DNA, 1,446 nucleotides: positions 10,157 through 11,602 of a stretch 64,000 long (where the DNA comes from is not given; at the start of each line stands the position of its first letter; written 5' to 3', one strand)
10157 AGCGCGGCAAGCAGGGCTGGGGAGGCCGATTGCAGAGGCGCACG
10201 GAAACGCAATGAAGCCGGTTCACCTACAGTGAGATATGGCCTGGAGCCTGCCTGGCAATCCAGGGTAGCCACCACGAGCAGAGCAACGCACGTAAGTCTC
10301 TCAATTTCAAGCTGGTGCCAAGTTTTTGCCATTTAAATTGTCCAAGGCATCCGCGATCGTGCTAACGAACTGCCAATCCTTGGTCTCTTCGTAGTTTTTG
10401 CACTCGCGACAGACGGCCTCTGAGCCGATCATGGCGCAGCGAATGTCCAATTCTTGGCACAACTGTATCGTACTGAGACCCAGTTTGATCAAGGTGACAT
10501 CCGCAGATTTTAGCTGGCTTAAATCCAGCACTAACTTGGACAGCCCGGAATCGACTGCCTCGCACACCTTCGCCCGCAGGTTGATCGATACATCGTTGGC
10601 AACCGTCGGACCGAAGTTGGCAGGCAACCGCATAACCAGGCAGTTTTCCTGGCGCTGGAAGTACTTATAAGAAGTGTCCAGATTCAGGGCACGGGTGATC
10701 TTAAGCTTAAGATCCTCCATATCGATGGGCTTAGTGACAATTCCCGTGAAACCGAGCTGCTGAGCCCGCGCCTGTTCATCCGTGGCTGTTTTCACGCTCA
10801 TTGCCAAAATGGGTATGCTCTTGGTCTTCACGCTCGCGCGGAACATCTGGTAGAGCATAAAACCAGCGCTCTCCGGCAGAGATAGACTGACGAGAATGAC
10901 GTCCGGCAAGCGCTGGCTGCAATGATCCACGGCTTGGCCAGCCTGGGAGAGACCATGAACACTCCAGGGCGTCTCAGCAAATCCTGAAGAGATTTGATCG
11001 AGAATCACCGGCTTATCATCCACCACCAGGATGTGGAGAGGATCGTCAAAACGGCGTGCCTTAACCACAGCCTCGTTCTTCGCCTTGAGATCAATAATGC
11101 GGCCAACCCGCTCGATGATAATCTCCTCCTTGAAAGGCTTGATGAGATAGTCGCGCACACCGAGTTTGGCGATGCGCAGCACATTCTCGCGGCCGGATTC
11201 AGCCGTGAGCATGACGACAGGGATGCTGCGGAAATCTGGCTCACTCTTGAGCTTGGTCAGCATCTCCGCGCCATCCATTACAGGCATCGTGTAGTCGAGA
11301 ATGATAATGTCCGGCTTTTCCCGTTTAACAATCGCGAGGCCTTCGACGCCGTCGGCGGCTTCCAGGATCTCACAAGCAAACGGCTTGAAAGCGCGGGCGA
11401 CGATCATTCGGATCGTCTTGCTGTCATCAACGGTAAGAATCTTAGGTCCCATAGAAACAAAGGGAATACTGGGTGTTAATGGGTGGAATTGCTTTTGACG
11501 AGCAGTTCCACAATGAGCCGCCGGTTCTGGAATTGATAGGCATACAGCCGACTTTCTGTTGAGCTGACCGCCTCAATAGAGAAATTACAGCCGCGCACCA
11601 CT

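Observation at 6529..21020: CheY-less chemosensory supercluster in two divergent operons, with a sigma54 activator, a STAS-fused receiver and HDOD genes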

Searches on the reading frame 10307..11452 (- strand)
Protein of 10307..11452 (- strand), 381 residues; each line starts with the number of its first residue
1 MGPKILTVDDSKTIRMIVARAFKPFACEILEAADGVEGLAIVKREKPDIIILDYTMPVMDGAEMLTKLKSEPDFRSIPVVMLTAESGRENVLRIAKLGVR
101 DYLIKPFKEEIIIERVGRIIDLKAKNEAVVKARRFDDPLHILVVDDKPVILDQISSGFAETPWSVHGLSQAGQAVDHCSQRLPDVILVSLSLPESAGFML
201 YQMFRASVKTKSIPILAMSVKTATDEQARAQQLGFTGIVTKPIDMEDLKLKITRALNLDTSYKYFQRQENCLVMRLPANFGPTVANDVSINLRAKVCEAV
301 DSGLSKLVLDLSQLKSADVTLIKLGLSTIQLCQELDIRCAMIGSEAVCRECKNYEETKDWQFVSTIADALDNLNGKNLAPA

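Call 3: search_protein_families(library=pfam, proteins=[window:10307-11452:-], max_evalue=0.01)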
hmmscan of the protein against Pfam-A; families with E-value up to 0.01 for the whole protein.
window:10307-11452:- (381 aa): 1 family
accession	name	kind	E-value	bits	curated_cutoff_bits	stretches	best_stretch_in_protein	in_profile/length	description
PF00072.30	Response_reg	-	3.4e-44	150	30.2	2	5-116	1-110/111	Response regulator receiver domain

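Call 10: find_homologous_proteins(query=window:10307-11452:-, max_evalue=1e-10)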
Query window:10307-11452:- (381 aa): 3223 proteins with E <= 1e-10 among 8000 candidates; the best 120 are listed.
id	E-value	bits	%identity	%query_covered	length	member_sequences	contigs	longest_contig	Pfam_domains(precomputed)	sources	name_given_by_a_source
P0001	1.9e-241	818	98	100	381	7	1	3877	PF00072.31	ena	-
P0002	6.3e-220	747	88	100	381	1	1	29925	PF00072.31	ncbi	-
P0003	6.3e-202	688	81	99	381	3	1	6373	PF00072.31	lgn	-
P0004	2.3e-201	686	80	99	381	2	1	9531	PF00072.31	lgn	-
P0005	6.5e-200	682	81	99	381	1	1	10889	PF00072.31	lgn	-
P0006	8.8e-200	681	80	99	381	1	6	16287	PF00072.31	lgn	-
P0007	5.1e-198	675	79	99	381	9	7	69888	PF00072.31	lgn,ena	-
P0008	1.6e-196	670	78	99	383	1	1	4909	PF00072.31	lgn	-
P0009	5.1e-196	669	78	100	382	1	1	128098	PF00072.31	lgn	-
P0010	3.6e-194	663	78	99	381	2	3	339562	PF00072.31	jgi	jgi:two-component system cell cycle response regulator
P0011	6.9e-188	642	75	100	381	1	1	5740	PF00072.31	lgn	-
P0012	1.3e-186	638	75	100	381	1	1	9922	PF00072.31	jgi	jgi:two-component system cell cycle response regulator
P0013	2.1e-184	631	75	99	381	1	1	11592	PF00072.31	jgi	jgi:two-component system cell cycle response regulator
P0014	2.2e-183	627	73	99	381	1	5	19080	PF00072.31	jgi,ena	jgi:two-component system cell cycle response regulator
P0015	2.5e-183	627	72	99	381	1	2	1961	PF00072.31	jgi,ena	-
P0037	6.7e-180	616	73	100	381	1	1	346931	PF00072.31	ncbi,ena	-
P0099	1.2e-170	585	67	100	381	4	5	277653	PF00072.31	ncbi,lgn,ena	-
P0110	2.6e-168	578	67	97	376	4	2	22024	PF01740.27,PF00072.31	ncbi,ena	-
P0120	1.2e-167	575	66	100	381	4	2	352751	PF00072.31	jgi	-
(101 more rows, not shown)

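Call 12: find_related_loci(query=A1, collection=genome_contigs, flank=10000)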
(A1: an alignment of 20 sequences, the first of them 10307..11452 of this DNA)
Query A1 (381 aa) in genome_contigs; peptide patterns used: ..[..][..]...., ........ (x = any residue, [..] = any of these).
600 stretches matched a pattern (row limit reached: there are more); 576 encode a relative of the query (tblastn E <= 1e-3); the best 80 are kept; 80 distinct loci.
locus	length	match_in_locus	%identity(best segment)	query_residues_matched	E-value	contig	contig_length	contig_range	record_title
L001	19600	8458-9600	88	1-381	0e+0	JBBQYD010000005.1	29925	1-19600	MAG: Verrucomicrobiota bacterium isolate Co_metawrap_2147 Cmw_2147_k141_10249930_length_29925_cov_8.9989, whole genome s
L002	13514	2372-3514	73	1-381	0e+0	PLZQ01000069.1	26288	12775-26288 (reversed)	MAG: Limisphaerales bacterium isolate palsa_1440 73.20120700_P3D.123_contig_13274, whole genome shotgun sequence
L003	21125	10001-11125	71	1-375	0e+0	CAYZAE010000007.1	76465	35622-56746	MAG TPA_asm: uncultured Verrucomicrobiota bacterium isolate SRP272421_co2_389 genome assembly, contig: NODE_428_length_7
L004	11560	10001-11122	66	1-374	6e-176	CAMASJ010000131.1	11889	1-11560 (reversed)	MAG: Akkermansia muciniphila isolate AE-24oct19-284 genome assembly, contig: AE-24oct19-C9505, whole genome shotgun sequ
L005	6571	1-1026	70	35-376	2e-171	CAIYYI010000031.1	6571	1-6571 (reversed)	MAG: uncultured Verrucomicrobia bacterium isolate Loclat_bin-16082 genome assembly, contig: bin-16082:031/709, whole gen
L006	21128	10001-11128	64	1-376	4e-169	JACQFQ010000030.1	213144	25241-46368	MAG: Verrucomicrobia bacterium isolate NC_groundwater_1051_Pr1_S-0.65um_63_17 Montesol18_Sp65_coassembly_scaffold_582659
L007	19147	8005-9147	61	1-381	5e-167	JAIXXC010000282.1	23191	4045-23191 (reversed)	MAG: Verrucomicrobiales bacterium isolate D4_MAG_00040 pond_D4_MAG_00040_000000000048, whole genome shotgun sequence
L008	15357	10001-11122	61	1-374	2e-166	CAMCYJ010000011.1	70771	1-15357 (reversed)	MAG: Akkermansia muciniphila isolate MiE-22jul19-69 genome assembly, contig: MiE-22jul19-C249, whole genome shotgun sequ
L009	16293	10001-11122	61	1-374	7e-166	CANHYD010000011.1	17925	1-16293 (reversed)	MAG: Verrucomicrobia bacterium isolate RE-27jun17-205 genome assembly, contig: RE-27jun17-C2111, whole genome shotgun se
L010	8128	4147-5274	61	1-376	9e-165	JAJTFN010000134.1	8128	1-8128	MAG: Verrucomicrobium sp. isolate 49614_E7 Sample_49614_scaffold_6932, whole genome shotgun sequence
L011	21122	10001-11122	63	1-370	2e-164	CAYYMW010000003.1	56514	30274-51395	MAG TPA_asm: uncultured Verrucomicrobiota bacterium isolate binchicken_co269_135 genome assembly, contig: NODE_491_lengt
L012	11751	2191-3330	61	1-379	8e-161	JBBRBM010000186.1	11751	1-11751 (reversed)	MAG: Verrucomicrobiota bacterium isolate Co_metawrap_2342 Cmw_2342_k141_21013452_length_11751_cov_10.0000, whole genome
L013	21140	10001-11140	52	1-381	2e-137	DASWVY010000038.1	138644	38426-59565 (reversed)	MAG TPA_asm: Opitutaceae bacterium isolate SMAG_U3642 k141_275107, whole genome shotgun sequence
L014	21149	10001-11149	52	1-381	5e-133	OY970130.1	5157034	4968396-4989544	MAG: uncultured Verrucomicrobiae bacterium isolate MFD05705.bin.c.1 genome assembly, chromosome: 1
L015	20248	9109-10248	52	1-380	4e-132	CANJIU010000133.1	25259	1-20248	MAG: Opitutae bacterium isolate RH-23may17-1042 genome assembly, contig: RH-23may17-C14040, whole genome shotgun sequenc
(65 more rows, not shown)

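Call 20: find_encoding_contigs(protein=P0037, flank=10000, max_places=2)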
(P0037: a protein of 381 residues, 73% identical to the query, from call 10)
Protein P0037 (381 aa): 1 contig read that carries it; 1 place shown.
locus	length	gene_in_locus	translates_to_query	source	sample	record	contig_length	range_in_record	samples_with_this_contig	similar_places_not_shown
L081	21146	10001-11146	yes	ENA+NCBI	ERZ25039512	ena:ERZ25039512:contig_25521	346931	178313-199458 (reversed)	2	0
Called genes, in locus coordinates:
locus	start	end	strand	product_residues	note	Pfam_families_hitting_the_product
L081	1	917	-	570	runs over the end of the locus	PF02543:Carbam_trans_N, PF16861:Carbam_trans_C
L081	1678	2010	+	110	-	-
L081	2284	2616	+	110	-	PF00669:Flagellin_N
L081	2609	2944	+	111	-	-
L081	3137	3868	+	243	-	-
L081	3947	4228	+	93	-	-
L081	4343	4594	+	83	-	PF02561:FliS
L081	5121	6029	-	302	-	PF00072:Response_reg (weak), PF01339:CheB_methylest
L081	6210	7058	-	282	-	PF08668:HDOD, PF01966:HD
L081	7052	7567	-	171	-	PF03975:CheD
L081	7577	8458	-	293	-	PF03705:CheR_N, PF01739:CheR, PF13649:Methyltransf_25 (faint)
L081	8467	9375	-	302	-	PF08668:HDOD, PF01966:HD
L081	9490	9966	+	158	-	PF13690:CheX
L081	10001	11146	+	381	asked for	PF00072:Response_reg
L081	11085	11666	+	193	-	-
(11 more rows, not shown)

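Call 21: find_encoding_contigs(protein=window:10307-11452:-, flank=10000, max_places=3)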
Protein window:10307-11452:- (381 aa): no gene with exactly this product is on record in the collection.

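Call 26: find_encoding_contigs(protein=P0010, flank=10000, max_places=1)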
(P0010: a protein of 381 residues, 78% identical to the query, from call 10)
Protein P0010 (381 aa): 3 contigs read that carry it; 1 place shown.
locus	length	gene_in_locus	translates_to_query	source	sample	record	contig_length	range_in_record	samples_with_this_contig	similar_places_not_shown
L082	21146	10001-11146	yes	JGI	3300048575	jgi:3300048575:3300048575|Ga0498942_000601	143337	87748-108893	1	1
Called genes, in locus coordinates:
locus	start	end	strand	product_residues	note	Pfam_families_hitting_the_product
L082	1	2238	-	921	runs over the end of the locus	PF00072:Response_reg, PF08448:PAS_4, PF13426:PAS_9, PF00989:PAS, PF08448:PAS_4, PF13188:PAS_8, PF13426:PAS_9, PF00512:HisKA, +4 more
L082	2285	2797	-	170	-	PF01584:CheW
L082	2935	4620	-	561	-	PF01627:Hpt, PF02895:H-kinase_dim, PF02518:HATPase_c, PF01584:CheW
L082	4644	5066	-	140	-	-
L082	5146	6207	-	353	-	PF00072:Response_reg, PF01339:CheB_methylest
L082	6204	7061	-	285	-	PF08668:HDOD, PF01966:HD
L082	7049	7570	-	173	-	PF03975:CheD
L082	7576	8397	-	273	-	PF03705:CheR_N, PF13649:Methyltransf_25 (faint), PF01739:CheR, PF08242:Methyltransf_12 (faint), PF08241:Methyltransf_11 (faint)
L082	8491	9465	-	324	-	PF08668:HDOD, PF01966:HD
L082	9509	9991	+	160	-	PF13690:CheX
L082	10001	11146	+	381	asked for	PF00072:Response_reg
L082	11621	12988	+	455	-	PF00515:TPR_1 (faint), PF07719:TPR_2 (faint), PF13174:TPR_6 (faint), PF13176:TPR_7 (faint), PF13181:TPR_8 (faint), PF13424:TPR_12 (faint), PF13428:TPR_14 (faint), PF13432:TPR_16 (faint)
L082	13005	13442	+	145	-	-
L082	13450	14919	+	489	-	PF00072:Response_reg, PF00158:Sigma54_activat, PF13191:AAA_16 (weak), PF14532:Sigma54_activ_2, PF00004:AAA (weak), PF07728:AAA_5, PF25601:AAA_lid_14, PF02954:HTH_8, +2 more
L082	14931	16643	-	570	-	PF00072:Response_reg, PF13185:GAF_2, PF07730:HisKA_3, PF13581:HATPase_c_2 (weak), PF02518:HATPase_c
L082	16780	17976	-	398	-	PF01261:AP_endonuc_2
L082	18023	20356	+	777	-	PF00069:Pkinase, PF07714:PK_Tyr_Ser-Thr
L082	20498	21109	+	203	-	PF08281:Sigma70_r4_2 (weak)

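Call 27: find_encoding_contigs(protein=P0120, flank=10000, max_places=1)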
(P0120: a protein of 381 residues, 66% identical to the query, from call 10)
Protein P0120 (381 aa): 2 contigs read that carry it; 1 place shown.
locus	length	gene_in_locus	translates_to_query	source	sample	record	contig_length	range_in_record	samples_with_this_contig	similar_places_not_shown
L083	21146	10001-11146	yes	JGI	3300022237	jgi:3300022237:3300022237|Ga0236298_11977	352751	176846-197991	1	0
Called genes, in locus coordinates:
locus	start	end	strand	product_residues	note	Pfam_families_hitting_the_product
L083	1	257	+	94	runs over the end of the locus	-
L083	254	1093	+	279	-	PF01774:UreD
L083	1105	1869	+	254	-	PF00547:Urease_gamma, PF00699:Urease_beta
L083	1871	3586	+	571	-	PF00449:Urease_alpha, PF07969:Amidohydro_3 (faint), PF01979:Amidohydro_1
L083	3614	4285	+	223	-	PF01730:UreF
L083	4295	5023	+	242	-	PF03308:MeaB (faint), PF02492:cobW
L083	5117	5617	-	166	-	-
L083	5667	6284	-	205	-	-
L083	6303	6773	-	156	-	-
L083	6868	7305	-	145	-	-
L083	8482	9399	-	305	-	PF08668:HDOD, PF01966:HD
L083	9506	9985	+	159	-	PF13690:CheX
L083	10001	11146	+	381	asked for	PF00072:Response_reg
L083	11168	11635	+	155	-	-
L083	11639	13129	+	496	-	PF07719:TPR_2 (faint), PF13174:TPR_6 (faint), PF13428:TPR_14 (faint), PF13432:TPR_16 (faint), PF13176:TPR_7 (faint), PF13181:TPR_8 (faint), PF00515:TPR_1 (faint), PF13424:TPR_12 (weak)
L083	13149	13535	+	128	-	-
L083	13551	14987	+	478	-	PF00072:Response_reg, PF00158:Sigma54_activat, PF13191:AAA_16, PF14532:Sigma54_activ_2, PF07724:AAA_2 (weak), PF07728:AAA_5, PF25601:AAA_lid_14, PF02954:HTH_8, +3 more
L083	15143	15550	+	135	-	PF00460:Flg_bb_rod (weak)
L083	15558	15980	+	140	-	PF00460:Flg_bb_rod (weak), PF06429:Flg_bbr_C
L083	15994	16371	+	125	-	PF02049:FliE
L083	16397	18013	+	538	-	PF01514:YscJ_FliF, PF08345:YscJ_FliF_C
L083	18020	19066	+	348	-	PF03448:MgtE_N (faint), PF14842:FliG_N, PF14841:FliG_M, PF01706:FliG_C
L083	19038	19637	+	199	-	PF02108:FliH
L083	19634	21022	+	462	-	PF02874:ATP-synt_ab_N, PF00006:ATP-synt_ab, PF18269:T3SS_ATPase_C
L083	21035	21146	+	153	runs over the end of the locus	PF02050:FliJ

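Call 28: find_encoding_contigs(protein=P0099, flank=10000, max_places=1)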
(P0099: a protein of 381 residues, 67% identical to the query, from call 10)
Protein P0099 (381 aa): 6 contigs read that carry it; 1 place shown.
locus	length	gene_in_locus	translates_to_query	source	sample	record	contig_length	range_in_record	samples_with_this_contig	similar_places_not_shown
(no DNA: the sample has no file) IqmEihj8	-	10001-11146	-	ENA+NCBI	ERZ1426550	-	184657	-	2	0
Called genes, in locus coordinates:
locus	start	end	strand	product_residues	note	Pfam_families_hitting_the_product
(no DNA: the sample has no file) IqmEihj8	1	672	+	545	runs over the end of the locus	PF01425:Amidase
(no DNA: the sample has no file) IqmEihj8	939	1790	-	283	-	PF07963:N_methyl (weak)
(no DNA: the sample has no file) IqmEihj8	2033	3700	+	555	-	-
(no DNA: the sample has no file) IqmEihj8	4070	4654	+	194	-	-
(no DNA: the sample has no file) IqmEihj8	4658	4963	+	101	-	PF21880:DUF6916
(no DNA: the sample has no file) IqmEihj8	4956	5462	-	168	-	PF00583:Acetyltransf_1, PF13673:Acetyltransf_10, PF13508:Acetyltransf_7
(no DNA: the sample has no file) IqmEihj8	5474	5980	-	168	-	PF07484:Collar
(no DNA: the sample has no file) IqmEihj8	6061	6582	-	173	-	PF07484:Collar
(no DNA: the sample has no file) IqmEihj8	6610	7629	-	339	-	-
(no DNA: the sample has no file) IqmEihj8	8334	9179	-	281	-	PF08668:HDOD, PF01966:HD (weak)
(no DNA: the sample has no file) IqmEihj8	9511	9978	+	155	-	PF13690:CheX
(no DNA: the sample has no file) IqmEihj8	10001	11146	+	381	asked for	PF00072:Response_reg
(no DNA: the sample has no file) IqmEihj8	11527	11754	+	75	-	-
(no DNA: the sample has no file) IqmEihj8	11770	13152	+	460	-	PF14561:TPR_20 (faint), PF13174:TPR_6 (faint), PF13371:TPR_9 (faint), PF13428:TPR_14 (faint), PF13525:YfiO (faint), PF14559:TPR_19 (faint), PF12895:ANAPC3 (faint), PF13424:TPR_12, +6 more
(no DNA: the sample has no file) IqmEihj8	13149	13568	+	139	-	-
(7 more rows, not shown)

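Call 34: search_solved_structures(query=window:10307-11452:-, max_evalue=0.001, show_alignments=1)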
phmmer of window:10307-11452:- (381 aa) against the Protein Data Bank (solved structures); distinct sequences matched with E-value up to 0.001: 271 (the best 60 are shown).
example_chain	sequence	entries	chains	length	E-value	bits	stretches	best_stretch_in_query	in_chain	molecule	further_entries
9g85_A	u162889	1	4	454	8.4e-23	84.1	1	2-121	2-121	Response regulator PleD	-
2wb4_A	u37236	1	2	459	9.8e-23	83.9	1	2-121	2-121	DIGUANYLATE CYCLASE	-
9g86_A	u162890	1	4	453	1.5e-22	83.3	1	4-121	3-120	Response regulator PleD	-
1w25_A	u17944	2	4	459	1.8e-22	83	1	4-121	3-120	STALKED-CELL DIFFERENTIATION CONTROLLING PROTEIN | RESPONSE REGULATOR PLED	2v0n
3h1g_A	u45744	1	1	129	3.2e-20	75.7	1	4-118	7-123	Chemotaxis protein cheY homolog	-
3dge_C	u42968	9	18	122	3.5e-20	75.5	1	1-120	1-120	Response regulator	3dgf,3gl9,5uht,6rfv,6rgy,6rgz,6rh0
6azr_B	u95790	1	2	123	3.5e-20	75.5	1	1-120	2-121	Chemotaxis regulator-transmits chemoreceptor signals to flagelllar motor components CheY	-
4ja2_A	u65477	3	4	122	3.9e-20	75.4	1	1-120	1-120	Response regulator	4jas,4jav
3gwg_A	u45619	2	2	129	1.1e-19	73.8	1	4-118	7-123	Chemotaxis protein cheY homolog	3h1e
9lbr_A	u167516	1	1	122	2.3e-19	72.8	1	1-120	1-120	Response regulator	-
3to5_A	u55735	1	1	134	3.6e-19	72.2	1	3-120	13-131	CheY homolog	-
4hns_A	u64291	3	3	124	3.7e-19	72.2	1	3-120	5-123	Chemotaxis protein CheY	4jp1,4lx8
6rh1_C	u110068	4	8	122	4.5e-19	71.9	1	1-120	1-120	Response regulator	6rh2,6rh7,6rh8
9xzo_A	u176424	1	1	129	5e-19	71.7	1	4-120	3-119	De novo protein M1X0B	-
4hnq_A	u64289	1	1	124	7e-19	71.2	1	3-120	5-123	Chemotaxis protein CheY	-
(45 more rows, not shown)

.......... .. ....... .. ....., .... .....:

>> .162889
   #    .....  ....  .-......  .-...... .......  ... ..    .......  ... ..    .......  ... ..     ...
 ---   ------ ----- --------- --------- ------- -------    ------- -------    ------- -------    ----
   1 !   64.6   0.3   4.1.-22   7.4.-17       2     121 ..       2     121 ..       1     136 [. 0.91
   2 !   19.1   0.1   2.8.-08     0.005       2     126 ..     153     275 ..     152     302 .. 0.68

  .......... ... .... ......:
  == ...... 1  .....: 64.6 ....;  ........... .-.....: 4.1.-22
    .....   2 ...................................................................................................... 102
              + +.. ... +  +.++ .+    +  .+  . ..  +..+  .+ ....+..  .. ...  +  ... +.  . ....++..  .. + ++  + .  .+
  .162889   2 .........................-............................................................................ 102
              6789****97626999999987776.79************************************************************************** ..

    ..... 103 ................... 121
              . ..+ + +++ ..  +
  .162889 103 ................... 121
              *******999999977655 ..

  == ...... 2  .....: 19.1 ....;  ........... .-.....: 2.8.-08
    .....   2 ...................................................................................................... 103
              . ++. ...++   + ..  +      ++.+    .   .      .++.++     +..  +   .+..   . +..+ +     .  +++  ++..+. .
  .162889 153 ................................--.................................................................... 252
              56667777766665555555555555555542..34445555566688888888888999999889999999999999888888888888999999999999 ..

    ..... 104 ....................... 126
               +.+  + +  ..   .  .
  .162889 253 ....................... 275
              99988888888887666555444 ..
